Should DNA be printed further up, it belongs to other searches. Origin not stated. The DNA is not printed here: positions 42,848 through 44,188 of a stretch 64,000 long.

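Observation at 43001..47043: Cys-type selD immediately followed by modE-like plus modABC: possible selenium-molybdenum link (orphan-SelD scenario)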

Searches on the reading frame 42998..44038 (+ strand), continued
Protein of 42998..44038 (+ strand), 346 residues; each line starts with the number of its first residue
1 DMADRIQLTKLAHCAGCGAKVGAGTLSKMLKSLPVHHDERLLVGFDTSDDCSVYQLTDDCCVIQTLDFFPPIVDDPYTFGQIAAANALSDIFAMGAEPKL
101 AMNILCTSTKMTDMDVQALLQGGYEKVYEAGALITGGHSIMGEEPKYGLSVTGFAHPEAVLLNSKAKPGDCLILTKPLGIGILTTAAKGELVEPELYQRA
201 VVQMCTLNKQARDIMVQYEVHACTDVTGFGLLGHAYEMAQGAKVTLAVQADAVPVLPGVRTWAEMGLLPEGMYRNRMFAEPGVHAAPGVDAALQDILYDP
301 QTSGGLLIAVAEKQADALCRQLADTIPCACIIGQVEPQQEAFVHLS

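Call 29: list_cluster_members(proteins=[window:43001-44038:+, window:44193-44573:+, window:44570-45346:+])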
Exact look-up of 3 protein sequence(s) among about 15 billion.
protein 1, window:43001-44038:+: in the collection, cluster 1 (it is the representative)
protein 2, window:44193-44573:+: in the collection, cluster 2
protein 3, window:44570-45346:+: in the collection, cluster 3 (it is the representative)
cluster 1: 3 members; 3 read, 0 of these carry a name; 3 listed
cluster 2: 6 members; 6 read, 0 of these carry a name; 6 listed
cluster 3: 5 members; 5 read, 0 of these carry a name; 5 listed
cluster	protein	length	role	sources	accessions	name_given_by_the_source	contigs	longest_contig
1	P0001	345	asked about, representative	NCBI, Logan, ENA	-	-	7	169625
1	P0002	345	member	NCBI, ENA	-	-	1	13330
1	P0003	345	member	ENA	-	-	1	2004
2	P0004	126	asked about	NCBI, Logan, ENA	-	-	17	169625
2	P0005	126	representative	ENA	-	-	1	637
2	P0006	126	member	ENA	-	-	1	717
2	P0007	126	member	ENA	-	-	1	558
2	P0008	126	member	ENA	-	-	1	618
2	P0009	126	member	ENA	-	-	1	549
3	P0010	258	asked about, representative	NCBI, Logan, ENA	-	-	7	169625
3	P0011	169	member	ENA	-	-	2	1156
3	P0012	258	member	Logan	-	-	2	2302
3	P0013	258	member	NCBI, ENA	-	-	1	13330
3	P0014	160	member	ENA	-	-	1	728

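Call 30: find_homologous_proteins(query=A1, max_evalue=1e-30)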
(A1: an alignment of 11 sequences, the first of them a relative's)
Query A1 (11 sequences) (270 aa, profile of the alignment): 7999 proteins with E <= 1e-30 among 8000 candidates; the best 120 are listed.
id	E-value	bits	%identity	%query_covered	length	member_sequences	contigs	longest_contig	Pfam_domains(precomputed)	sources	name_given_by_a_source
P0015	6.9e-152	523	-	-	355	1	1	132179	-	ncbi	-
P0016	8.4e-139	480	-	-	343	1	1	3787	-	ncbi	-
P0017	6.9e-137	473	-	-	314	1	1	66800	-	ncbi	-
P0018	2.5e-136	472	60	96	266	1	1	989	-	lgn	-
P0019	3.6e-136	471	60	96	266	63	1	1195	-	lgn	-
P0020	4.3e-136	471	59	96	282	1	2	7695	-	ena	-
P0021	5.0e-136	471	58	96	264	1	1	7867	-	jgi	jgi:xanthine dehydrogenase accessory factor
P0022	8.2e-136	470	59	100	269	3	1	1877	-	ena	-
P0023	1.1e-135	469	59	96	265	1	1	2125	-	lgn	-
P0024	1.5e-135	469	60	95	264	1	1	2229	-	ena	-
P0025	2.0e-135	469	59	96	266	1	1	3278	-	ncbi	-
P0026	2.8e-135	468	59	96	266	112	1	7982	-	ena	-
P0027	2.9e-135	468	58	100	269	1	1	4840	-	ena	-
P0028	3.1e-135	468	59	96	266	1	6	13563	-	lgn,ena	-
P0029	3.2e-135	468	59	96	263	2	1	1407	-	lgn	-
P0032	4.1e-135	468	60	96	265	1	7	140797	-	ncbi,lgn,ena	-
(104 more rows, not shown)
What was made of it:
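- Tried and rejected: I searched the 5.8-billion-protein collection with a profile of 11 relatives' YqeB proteins (call 30).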

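Call 31: find_encoding_contigs(protein=P0032, flank=10000, max_places=8)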
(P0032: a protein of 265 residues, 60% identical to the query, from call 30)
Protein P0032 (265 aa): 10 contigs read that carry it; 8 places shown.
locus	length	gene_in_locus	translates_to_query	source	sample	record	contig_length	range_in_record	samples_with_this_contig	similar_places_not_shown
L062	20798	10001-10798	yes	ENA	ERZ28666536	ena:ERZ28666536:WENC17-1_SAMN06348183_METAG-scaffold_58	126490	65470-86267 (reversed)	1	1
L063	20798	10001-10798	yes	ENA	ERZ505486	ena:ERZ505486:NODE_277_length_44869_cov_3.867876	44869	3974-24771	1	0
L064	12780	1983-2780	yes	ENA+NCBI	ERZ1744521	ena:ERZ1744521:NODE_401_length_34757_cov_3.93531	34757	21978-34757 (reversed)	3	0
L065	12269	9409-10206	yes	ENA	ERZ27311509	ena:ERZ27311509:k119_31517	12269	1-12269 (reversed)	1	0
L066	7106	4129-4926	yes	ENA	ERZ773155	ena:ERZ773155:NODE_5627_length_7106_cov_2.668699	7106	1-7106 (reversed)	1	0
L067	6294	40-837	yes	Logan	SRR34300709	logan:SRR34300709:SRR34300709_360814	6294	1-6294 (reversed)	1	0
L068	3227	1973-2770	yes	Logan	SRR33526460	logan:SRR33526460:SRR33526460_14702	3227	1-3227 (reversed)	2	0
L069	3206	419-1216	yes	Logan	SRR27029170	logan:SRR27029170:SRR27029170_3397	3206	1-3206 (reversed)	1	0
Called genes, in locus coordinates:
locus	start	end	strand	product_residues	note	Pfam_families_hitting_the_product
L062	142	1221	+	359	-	-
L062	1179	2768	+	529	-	PF00905:Transpeptidase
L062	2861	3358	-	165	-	PF00994:MoCF_biosynth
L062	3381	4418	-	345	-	PF00005:ABC_tran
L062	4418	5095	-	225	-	PF00528:BPD_transp_1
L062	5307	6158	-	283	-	PF13531:SBP_bac_11, PF01547:SBP_bac_1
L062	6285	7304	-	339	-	PF00994:MoCF_biosynth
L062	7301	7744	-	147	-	PF03473:MOSC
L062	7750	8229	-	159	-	PF01967:MoaC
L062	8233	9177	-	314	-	PF13353:Fer4_12 (weak), PF04055:Radical_SAM, PF06463:Mob_synth_C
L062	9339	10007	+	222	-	PF19842:YqeC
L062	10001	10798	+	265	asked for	-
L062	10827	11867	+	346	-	PF00586:AIRS, PF02769:AIRS_C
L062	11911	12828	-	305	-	PF02558:ApbA, PF08546:ApbA_C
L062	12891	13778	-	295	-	PF13353:Fer4_12 (faint)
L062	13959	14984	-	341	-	PF00155:Aminotran_1_2 (faint), PF01212:Beta_elim_lyase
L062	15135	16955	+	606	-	PF16697:Yop-YscD_cpl, PF00498:FHA, PF01098:FTSW_RODA_SPOVE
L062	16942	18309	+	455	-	PF00905:Transpeptidase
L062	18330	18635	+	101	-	-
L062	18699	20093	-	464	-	PF01554:MatE, PF03023:MurJ, PF01554:MatE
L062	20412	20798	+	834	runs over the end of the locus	PF03176:MMPL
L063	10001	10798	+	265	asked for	-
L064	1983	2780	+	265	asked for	-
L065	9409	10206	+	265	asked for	-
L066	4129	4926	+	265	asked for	-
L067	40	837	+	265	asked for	-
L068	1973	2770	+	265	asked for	-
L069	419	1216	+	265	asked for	-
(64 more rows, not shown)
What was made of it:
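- L062 carries mogA-modCBA-moeA-MOSC-moaC-moaA next to yqeC-yqeB-selD (call 31).
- Tried and rejected: The one hit whose source and contig statistics resembled the window's proteins (P0032) belongs to another organism that has its own selD next to it (call 31).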

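Call 48: find_related_loci(query=window:43001-44038:+, collection=metagenome_contigs, flank=10000)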
Query window:43001-44038:+ (345 aa) in metagenome_contigs; peptide patterns used: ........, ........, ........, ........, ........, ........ (x = any residue, [..] = any of these).
160 stretches matched a pattern; 57 encode a relative of the query (tblastn E <= 1e-3); 57 distinct loci.
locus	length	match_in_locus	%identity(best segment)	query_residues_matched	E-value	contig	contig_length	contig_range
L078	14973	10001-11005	64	4-339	5e-141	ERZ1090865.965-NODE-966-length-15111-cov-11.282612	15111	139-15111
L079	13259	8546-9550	63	4-339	9e-140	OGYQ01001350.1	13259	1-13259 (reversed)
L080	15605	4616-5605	64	4-334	7e-137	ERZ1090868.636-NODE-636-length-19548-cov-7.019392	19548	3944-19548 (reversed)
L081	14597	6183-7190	63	4-338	9e-137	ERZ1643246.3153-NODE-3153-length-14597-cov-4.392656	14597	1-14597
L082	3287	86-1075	62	4-334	1e-140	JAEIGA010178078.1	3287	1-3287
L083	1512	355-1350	62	3-335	1e-146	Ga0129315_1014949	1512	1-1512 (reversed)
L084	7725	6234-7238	60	3-338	2e-134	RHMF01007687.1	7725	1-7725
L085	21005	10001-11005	59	1-335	3e-130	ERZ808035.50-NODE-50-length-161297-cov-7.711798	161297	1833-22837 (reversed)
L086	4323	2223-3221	59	1-338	2e-128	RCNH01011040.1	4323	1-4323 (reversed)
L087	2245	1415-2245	64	3-279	7e-124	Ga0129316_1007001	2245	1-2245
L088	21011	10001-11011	50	3-339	4e-112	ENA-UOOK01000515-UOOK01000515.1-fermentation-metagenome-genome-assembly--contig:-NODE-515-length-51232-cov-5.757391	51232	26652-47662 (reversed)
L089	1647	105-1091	56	4-332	1e-118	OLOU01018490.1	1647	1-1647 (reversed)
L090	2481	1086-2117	49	3-344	6e-113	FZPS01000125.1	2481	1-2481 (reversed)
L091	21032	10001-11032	49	3-344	3e-108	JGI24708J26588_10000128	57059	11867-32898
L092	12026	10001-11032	48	3-344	6e-107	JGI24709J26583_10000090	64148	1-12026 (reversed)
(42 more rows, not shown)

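Call 52: search_protein_families(library=ncbifam, max_evalue=1e-10, proteins=[L016:9697-10848:-, L016:10864-11325:-, L016:10925-12022:+, L016:11988-12470:+, L016:14071-15612:-, L016:15612-16925:-, L016:16926-17459:-, L016:5059-6471:-, L016:6489-8543:-])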
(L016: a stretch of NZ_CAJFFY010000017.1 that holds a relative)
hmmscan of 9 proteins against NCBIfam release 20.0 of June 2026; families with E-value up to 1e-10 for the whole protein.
L016:9697-10848:- (383 aa): 15 families
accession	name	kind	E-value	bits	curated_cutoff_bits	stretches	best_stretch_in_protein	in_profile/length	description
NF040779.1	Sec_lyase_SclA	exception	8.4e-115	383.7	525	1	4-380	1-376/378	selenocysteine lyase SclA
TIGR01977.1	am_tr_V_EF2568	hypoth_equivalog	1.3e-114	383.1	377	1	4-379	1-375/376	cysteine desulfurase family protein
TIGR01979.1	sufS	subfamily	6.5e-65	219.5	475.1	1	2-379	18-397/403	SufS family cysteine desulfurase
NF041166.1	f2_encap_cargo1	exception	7.9e-48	164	800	1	2-380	245-623/623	family 2A encapsulin nanocompartment cargo protein cysteine desulfurase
NF008126.0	PRK10874.1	equivalog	1.6e-43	149.4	607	1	3-378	20-393/401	cysteine desulfurase CsdA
TIGR03392.1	FeS_syn_CsdA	equivalog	1.6e-43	149.4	493.6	1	3-378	17-390/398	cysteine desulfurase CsdA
NF006791.0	PRK09295.1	equivalog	2e-40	139.2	661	1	2-377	23-398/406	cysteine desulfurase SufS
TIGR01976.1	am_tr_V_VC1184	hypoth_equivalog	5.3e-40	137.9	352.35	1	3-376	19-400/401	cysteine desulfurase-like protein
TIGR03402.1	FeS_nifS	equivalog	3.2e-36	124.9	530.75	1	4-379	1-368/379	cysteine desulfurase NifS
NF010611.0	PRK14012.1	equivalog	3.4e-34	118.5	548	1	3-229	6-235/406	IscS subfamily cysteine desulfurase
TIGR03235.1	DNA_S_dndA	equivalog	1.2e-32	113.5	480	1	5-303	1-290/353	cysteine desulfurase DndA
TIGR02006.1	IscS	equivalog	3.9e-32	111.8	643.2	1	3-229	4-231/402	IscS subfamily cysteine desulfurase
NF002806.0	PRK02948.1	subfamily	2.4e-29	102.5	304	1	4-265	2-249/381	IscS subfamily cysteine desulfurase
TIGR04343.1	egtE_PLP_lyase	equivalog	3.3e-25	88.7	400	1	3-372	14-363/370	ergothioneine biosynthesis PLP-dependent enzyme EgtE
TIGR03403.1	nifS_epsilon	equivalog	8.1e-22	77.5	587.7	1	4-230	1-228/382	NifS family cysteine desulfurase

L016:10864-11325:- (153 aa): 0 families

L016:10925-12022:+ (365 aa): 1 family
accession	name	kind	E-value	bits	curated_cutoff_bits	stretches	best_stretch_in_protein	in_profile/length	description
TIGR04112.1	seleno_YedE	equivalog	1.6e-146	487.8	200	1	11-355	3-337/337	YedE family putative selenium transporter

L016:11988-12470:+ (160 aa): 0 families

L016:14071-15612:- (513 aa): 0 families

L016:15612-16925:- (437 aa): 0 families

L016:16926-17459:- (177 aa): 0 families

L016:5059-6471:- (470 aa): 8 families
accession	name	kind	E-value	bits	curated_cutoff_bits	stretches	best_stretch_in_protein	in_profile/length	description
NF007158.0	PRK09593.1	subfamily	4.4e-113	378.5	639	1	7-470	4-477/478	6-phospho-beta-glucosidase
NF007154.0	PRK09589.1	subfamily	1.6e-112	376.7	624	1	8-470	3-476/476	6-phospho-beta-glucosidase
TIGR03356.1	BGL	equivalog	8.3e-112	374.2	478.5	1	9-459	1-427/427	GH1 family beta-glucosidase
NF007356.0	PRK09852.1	subfamily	5e-111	371.7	623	1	9-470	4-473/474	6-phospho-beta-glucosidase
NF011589.0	PRK15014.1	subfamily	4.4e-104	349.4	686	1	6-470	3-477/477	6-phospho-beta-glucosidase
NF010036.0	PRK13511.1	subfamily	1.1e-98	330.9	610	1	8-464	4-464/469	6-phospho-beta-galactosidase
TIGR01233.1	lacG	equivalog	5.9e-85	285.9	561.2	1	9-462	4-465/472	6-phospho-beta-galactosidase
NF041004.1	Beta_gal_BgaS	equivalog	1.2e-34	119.7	475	1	92-440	123-445/479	beta-galactosidase BgaS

L016:6489-8543:- (684 aa): 14 families
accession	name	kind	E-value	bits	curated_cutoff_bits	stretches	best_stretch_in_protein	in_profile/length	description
TIGR01995.1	PTS-II-ABC-beta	subfamily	7.2e-212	705.2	614.7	1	61-683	1-617/618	beta-glucoside-specific PTS transporter subunit IIABC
NF007335.0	PRK09824.1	equivalog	2.3e-160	535.2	894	1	59-683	1-625/627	PTS beta-glucoside transporter subunit IIABC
NF007311.0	PRK09796.1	equivalog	2.1e-112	376.2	722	1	60-524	4-472/485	PTS cellobiose/arbutin/salicin transporter subunit IIBC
TIGR01996.1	PTS-II-BC-sucr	equivalog_domain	4.6e-93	312.4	559.3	1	60-505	1-460/461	sucrose-specific PTS transporter subunit IIBC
TIGR01992.1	PTS-IIBC-Tre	equivalog_domain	3.9e-71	240.3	591.95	1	65-505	4-460/463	PTS system trehalose-specific EIIBC component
TIGR00852.1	pts-Glc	subfamily_domain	8.2e-54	182.9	291.1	1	211-478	1-277/290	maltose/glucose-specific PTS transporter subunit IIC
NF008236.0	PRK11007.1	equivalog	2.8e-52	177.9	409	1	67-482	12-436/473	PTS trehalose transporter subunit IIBC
TIGR00830.1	PTBA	subfamily_domain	1.1e-41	141.7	97.5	1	540-659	2-121/121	glucose PTS transporter subunit IIA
NF007152.0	PRK09586.1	equivalog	5.8e-37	128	516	1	64-508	9-463/477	PTS N-acetylmuramic acid transporter subunit IIBC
NF007608.0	PRK10255.1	equivalog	2.9e-36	125.2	1010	1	515-680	476-642/648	PTS N-acetyl glucosamine transporter subunit IIABC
NF006962.0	PRK09439.1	equivalog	2.3e-35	121.8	212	1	535-683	19-167/169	PTS glucose transporter subunit IIA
TIGR00826.1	EIIB_glc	domain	9.4e-15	54.7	45.75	0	66-124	31-88/88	glucose PTS transporter subunit EIIB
TIGR02005.1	PTS-IIBC-alpha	subfamily_domain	6.4e-12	44.5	607.3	0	63-129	449-515/524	alpha-glucoside-specific PTS transporter subunit IIBC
NF011497.0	PRK14905.1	equivalog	8.9e-11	41.7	485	0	54-127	268-341/357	triosephosphate isomerase/PTS system glucose/sucrose-specific transporter subunit IIB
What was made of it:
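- YedE was confirmed in L016 (call 52).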

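Call 53: find_homologous_proteins(query=window:43001-44038:+, max_evalue=1e-60)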
Query window:43001-44038:+ (345 aa): 7999 proteins with E <= 1e-60 among 8000 candidates; the best 120 are listed.
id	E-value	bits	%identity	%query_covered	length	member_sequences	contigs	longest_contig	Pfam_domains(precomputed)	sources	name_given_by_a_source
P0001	2.0e-229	779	100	100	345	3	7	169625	PF00586.30,PF02769.28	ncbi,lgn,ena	-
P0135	1.9e-202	690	90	100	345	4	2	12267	PF00586.30,PF02769.28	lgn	-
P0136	4.4e-180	616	-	-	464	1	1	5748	PF00586.30,PF02769.28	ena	-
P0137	1.1e-170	585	-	-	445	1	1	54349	PF00586.30,PF02769.28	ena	-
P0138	2.5e-167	574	-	-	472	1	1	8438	PF00586.30,PF02769.28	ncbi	-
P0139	1.7e-163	562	-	-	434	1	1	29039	PF00586.30,PF02769.28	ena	-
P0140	1.3e-154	533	70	100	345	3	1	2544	PF00586.30,PF02769.28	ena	-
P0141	1.6e-154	532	70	100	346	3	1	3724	PF00586.30,PF02769.28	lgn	-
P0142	1.0e-151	523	69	98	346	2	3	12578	PF00586.30,PF02769.28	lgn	-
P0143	4.2e-151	521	70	98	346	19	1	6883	PF00586.30,PF02769.28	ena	-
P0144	2.1e-150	519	69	99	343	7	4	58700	PF00586.30,PF02769.28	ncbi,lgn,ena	-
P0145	6.0e-150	517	69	100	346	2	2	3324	PF00586.30,PF02769.28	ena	-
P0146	7.0e-150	517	67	98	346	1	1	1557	PF00586.30,PF02769.28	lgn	-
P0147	9.6e-150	517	66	99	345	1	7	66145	PF00586.30,PF02769.28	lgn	-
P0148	1.4e-149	516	67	98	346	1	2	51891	PF00586.30,PF02769.28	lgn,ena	-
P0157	6.1e-148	511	67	98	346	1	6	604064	PF00586.30,PF02769.28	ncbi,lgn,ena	-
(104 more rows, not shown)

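Call 54: find_encoding_contigs(protein=P0135, flank=10000, max_places=2)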
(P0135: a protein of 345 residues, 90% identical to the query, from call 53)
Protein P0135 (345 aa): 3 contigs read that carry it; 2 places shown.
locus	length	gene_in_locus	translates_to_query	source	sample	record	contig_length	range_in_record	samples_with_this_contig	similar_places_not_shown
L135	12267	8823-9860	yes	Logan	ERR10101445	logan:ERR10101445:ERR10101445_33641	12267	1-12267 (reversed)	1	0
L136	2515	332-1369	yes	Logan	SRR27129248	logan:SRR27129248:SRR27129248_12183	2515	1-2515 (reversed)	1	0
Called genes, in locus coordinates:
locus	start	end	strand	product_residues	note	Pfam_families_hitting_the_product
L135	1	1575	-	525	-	?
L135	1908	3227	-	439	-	PF01523:PmbA_TldD_1st, PF19289:PmbA_TldD_3rd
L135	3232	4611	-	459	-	PF01523:PmbA_TldD_1st, PF19290:PmbA_TldD_2nd, PF19289:PmbA_TldD_3rd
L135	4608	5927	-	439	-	PF05496:RuvB_N, PF00004:AAA, PF13173:AAA_14 (weak), PF16193:AAA_assoc_2, PF12002:MgsA_C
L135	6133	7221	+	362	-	PF00266:Aminotran_5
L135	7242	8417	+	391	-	PF00389:2-Hacid_dh, PF02826:2-Hacid_dh_C, PF03446:NAD_binding_2, PF22660:RS_preATP-grasp-like (faint), PF01842:ACT (faint), PF22629:ACT_AHAS_ss (weak)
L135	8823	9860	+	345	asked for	PF00586:AIRS, PF02769:AIRS_C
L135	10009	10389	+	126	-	PF00126:HTH_1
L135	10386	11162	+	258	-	PF13531:SBP_bac_11, PF01547:SBP_bac_1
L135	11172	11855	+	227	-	PF00528:BPD_transp_1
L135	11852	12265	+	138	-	?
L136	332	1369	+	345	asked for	PF00586:AIRS, PF02769:AIRS_C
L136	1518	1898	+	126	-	PF00126:HTH_1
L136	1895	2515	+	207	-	?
